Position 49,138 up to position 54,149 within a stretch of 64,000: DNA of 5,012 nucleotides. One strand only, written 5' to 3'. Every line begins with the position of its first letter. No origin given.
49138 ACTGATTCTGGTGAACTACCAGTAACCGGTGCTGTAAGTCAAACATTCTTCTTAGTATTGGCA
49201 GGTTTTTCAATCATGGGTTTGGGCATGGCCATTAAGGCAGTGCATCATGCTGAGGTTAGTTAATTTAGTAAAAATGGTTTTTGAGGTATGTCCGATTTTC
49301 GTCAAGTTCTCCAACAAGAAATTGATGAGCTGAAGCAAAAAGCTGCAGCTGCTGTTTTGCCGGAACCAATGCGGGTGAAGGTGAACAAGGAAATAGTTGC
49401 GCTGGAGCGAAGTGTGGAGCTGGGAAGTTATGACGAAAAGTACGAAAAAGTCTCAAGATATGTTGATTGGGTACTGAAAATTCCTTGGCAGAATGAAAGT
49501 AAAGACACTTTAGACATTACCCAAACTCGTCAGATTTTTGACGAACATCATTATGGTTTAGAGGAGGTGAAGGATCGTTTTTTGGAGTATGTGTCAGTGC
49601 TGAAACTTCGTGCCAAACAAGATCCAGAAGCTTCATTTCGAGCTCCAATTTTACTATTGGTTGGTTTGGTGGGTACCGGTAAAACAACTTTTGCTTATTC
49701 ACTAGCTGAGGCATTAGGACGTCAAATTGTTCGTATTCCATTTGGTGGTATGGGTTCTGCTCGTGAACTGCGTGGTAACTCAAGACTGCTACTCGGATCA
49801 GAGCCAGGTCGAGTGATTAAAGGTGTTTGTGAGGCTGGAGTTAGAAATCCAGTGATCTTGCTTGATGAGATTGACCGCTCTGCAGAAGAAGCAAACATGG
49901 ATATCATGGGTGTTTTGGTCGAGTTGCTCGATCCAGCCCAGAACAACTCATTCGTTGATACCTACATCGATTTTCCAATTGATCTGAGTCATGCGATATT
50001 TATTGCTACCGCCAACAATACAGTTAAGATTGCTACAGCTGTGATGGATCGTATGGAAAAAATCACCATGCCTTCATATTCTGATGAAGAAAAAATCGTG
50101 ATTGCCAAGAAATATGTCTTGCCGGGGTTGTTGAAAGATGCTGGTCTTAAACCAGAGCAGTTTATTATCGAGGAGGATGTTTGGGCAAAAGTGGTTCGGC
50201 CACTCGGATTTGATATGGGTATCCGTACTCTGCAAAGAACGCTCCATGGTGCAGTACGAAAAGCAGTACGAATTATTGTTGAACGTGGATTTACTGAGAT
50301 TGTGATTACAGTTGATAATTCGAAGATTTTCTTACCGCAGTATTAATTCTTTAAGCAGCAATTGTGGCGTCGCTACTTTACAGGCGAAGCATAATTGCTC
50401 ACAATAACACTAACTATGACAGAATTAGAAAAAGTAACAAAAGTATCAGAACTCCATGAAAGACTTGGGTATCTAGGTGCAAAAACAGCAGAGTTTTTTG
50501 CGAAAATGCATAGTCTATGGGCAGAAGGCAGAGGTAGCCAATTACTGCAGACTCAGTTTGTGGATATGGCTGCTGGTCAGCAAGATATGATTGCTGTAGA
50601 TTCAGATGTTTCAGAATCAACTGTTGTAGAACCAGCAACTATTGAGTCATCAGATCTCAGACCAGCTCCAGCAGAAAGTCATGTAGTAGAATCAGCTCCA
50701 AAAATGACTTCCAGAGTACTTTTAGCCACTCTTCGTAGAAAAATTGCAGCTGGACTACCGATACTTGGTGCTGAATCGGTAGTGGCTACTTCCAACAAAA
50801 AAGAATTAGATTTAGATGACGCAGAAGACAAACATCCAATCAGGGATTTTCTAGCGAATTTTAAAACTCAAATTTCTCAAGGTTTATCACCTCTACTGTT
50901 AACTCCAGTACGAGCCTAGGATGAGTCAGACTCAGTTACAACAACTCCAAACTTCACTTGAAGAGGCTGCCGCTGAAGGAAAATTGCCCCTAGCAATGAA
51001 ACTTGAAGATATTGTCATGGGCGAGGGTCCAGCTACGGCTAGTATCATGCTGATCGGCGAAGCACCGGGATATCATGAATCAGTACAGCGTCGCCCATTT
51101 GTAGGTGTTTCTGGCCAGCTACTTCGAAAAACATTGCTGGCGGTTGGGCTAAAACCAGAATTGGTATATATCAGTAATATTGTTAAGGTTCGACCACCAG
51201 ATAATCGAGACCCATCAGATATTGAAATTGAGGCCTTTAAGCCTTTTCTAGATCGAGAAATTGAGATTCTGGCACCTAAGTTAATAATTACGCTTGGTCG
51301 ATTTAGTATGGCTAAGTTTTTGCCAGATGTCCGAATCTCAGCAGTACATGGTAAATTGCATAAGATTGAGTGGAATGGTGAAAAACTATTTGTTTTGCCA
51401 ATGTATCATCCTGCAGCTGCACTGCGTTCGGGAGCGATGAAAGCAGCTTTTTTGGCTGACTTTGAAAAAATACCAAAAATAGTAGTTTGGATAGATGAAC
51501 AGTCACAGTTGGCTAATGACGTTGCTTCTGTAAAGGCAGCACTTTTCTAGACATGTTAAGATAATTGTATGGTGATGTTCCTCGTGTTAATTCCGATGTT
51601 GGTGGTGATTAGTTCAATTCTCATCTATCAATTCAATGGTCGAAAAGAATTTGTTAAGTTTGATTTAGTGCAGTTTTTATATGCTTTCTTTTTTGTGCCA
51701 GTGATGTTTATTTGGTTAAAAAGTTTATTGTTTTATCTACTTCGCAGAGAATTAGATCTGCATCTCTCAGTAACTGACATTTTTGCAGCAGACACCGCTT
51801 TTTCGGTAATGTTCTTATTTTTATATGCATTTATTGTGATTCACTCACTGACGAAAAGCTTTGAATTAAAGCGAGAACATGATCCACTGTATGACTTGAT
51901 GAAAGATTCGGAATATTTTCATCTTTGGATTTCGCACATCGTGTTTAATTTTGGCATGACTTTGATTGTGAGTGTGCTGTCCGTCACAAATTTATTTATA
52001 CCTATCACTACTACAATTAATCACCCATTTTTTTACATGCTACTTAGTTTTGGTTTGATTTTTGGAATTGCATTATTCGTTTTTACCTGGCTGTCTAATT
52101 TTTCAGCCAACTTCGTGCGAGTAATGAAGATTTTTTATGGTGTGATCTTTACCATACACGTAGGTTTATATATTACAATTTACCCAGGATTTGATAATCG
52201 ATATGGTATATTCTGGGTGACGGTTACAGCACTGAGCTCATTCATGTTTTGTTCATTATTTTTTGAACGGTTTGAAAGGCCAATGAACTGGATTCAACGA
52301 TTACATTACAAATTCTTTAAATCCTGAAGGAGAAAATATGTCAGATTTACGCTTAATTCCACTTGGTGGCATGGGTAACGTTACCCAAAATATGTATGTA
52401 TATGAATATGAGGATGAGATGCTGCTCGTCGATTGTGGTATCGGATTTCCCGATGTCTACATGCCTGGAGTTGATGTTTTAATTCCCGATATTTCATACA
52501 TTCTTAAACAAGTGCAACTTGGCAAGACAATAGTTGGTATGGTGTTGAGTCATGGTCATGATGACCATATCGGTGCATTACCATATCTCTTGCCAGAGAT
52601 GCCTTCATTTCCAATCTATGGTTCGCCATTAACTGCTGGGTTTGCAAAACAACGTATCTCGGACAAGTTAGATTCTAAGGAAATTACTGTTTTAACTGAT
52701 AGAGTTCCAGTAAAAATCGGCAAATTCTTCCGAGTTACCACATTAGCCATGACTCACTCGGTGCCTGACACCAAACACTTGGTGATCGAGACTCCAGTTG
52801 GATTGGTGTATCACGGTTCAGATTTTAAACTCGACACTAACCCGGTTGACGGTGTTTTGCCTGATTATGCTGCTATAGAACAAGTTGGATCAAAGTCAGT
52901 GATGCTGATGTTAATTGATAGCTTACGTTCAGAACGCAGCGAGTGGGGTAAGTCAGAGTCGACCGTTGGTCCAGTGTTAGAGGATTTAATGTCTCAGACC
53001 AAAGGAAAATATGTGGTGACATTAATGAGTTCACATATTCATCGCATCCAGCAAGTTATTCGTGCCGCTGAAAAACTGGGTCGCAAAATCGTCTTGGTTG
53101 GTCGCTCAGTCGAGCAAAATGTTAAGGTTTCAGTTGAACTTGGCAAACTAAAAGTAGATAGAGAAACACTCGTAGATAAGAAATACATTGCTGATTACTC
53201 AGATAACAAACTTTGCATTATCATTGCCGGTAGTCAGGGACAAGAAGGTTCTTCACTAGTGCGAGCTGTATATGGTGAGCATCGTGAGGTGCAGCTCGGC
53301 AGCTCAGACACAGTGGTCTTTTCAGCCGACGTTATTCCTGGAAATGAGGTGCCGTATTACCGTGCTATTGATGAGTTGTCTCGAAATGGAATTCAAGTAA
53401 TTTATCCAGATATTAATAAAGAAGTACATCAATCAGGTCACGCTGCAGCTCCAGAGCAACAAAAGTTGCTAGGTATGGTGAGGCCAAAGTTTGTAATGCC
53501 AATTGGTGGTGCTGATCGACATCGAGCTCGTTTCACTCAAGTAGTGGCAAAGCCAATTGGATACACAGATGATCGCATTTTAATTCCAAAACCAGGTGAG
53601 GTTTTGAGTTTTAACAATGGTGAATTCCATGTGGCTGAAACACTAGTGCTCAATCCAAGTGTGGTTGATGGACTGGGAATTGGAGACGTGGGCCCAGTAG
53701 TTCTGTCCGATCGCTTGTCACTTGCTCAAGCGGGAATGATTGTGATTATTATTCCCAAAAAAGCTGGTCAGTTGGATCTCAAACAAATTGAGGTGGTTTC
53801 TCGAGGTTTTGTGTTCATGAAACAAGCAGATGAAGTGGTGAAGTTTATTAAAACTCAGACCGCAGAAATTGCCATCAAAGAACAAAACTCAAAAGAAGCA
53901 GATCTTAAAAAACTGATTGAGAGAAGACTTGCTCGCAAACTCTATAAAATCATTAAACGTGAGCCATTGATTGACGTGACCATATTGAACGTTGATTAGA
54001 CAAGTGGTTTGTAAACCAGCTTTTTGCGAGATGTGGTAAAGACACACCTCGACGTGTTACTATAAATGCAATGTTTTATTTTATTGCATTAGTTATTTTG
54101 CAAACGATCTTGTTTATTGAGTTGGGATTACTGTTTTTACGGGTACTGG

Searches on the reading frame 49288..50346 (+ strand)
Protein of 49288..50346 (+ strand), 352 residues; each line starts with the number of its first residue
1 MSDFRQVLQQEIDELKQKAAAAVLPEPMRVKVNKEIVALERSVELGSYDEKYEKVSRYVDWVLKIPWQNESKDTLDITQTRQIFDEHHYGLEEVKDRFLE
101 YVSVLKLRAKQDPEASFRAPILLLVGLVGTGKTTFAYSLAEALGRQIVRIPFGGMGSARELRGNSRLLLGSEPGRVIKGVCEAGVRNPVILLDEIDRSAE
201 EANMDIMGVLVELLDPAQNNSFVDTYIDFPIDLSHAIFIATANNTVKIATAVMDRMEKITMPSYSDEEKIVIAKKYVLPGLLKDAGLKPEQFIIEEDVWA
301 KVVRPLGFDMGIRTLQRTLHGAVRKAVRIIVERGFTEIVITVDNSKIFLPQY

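Call 68: search_protein_families(library=pfam, proteins=[window:49288-50346:+], max_evalue=0.00001)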
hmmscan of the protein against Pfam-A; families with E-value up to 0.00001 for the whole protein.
window:49288-50346:+ (352 aa): 4 families
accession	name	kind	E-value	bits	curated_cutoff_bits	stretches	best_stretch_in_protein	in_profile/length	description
PF00004.35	AAA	-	4.7e-17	63.1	21.2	1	122-260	1-127/131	ATPase family associated with various cellular activities (AAA)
PF22667.2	Lon_lid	-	2.5e-07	30.7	27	1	283-333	1-51/57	Lon protease AAA+ ATPase lid domain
PF07728.20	AAA_5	-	3.9e-07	30.6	22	1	122-244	2-123/139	AAA domain (dynein-related subfamily)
PF07724.20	AAA_2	-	5.1e-06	27.1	27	1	123-250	7-131/166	AAA domain (Cdc48 subfamily)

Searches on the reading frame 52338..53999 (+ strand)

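Call 68: search_protein_families(library=pfam, proteins=[window:52338-53999:+], max_evalue=0.00001)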
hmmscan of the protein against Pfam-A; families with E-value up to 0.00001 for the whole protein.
window:52338-53999:+ (553 aa): 4 families
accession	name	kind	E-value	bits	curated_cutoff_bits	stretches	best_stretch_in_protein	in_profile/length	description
PF22505.1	RNase_J_b_CASP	-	2.6e-37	127.9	27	1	223-347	2-126/126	Ribonuclease J, beta-CASP domain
PF17770.6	RNase_J_C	-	1.8e-13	51.8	23.8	1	455-552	1-102/102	Ribonuclease J C-terminal domain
PF00753.33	Lactamase_B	-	1.6e-09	38.5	22.7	1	15-154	4-141/196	Metallo-beta-lactamase superfamily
PF12706.13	Lactamase_B_2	-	4.2e-06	26.9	27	1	30-166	4-146/200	Beta-lactamase superfamily domain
